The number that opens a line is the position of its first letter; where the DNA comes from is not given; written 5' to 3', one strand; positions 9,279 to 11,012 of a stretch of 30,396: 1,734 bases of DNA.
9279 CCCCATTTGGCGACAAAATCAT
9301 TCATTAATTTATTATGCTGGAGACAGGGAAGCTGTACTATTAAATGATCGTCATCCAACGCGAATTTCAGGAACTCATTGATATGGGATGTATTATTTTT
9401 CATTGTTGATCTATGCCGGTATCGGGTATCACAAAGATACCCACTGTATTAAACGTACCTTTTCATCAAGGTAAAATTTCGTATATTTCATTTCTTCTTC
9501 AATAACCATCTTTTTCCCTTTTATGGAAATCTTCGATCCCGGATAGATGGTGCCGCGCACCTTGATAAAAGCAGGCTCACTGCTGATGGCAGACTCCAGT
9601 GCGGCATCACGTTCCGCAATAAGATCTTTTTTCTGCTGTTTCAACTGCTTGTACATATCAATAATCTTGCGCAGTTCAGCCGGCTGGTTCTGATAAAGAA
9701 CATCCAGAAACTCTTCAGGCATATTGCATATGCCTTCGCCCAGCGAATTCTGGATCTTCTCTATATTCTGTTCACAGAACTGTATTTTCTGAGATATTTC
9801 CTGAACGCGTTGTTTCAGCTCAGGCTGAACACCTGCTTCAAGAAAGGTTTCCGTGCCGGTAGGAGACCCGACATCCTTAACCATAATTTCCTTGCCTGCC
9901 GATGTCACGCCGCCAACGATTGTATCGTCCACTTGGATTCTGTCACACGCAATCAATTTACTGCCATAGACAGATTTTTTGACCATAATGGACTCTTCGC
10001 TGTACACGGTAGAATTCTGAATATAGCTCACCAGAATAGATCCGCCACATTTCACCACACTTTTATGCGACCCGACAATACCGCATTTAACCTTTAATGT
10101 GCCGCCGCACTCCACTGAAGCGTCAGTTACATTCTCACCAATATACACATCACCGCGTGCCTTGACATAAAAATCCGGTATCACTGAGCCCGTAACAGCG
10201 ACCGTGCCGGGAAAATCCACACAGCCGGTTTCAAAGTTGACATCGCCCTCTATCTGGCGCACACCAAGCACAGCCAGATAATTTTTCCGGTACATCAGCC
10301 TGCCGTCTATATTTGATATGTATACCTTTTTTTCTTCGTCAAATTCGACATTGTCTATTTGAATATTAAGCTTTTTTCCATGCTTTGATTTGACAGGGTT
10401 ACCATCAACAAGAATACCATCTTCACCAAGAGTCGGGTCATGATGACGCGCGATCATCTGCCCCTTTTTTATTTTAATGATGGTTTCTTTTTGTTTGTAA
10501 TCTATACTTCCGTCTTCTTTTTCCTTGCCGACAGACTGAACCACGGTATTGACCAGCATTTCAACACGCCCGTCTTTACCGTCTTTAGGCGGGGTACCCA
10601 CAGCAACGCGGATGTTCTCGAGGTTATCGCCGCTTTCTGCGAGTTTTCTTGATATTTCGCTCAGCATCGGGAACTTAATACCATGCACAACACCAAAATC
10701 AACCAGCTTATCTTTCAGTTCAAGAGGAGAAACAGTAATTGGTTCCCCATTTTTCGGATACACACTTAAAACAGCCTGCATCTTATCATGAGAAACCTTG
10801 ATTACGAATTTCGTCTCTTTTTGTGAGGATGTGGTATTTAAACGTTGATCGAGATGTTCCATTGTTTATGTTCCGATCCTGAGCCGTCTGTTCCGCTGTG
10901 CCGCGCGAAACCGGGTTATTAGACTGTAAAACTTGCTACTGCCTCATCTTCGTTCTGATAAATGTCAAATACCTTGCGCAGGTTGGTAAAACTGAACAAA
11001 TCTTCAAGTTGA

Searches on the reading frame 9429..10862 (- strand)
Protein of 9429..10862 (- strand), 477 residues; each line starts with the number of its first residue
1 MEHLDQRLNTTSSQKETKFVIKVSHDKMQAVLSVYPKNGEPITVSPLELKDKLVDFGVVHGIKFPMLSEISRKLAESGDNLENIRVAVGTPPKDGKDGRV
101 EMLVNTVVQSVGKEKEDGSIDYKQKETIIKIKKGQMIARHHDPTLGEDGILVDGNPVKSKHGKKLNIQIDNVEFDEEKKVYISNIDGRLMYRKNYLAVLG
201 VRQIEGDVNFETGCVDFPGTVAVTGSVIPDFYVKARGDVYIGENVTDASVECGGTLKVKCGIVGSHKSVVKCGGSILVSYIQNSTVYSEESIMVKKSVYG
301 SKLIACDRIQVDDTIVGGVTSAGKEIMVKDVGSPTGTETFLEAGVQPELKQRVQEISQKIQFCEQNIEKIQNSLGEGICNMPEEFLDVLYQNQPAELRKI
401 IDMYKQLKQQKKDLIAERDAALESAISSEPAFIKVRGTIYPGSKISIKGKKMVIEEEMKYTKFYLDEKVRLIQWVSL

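Call 12: search_protein_families(library=pfam, proteins=[window:9429-10862:-], max_evalue=0.00001)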
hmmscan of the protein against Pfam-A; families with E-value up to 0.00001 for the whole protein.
window:9429-10862:- (477 aa): 2 families
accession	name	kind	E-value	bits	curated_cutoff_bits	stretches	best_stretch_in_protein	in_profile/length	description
PF03961.19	FapA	-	3.4e-57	194.6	31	1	203-467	4-269/272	Flagellar Assembly Protein A beta solenoid domain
PF20250.3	FapA_N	-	2.5e-35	121.9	27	1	20-194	2-178/178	Flagellar Assembly Protein A N-terminal region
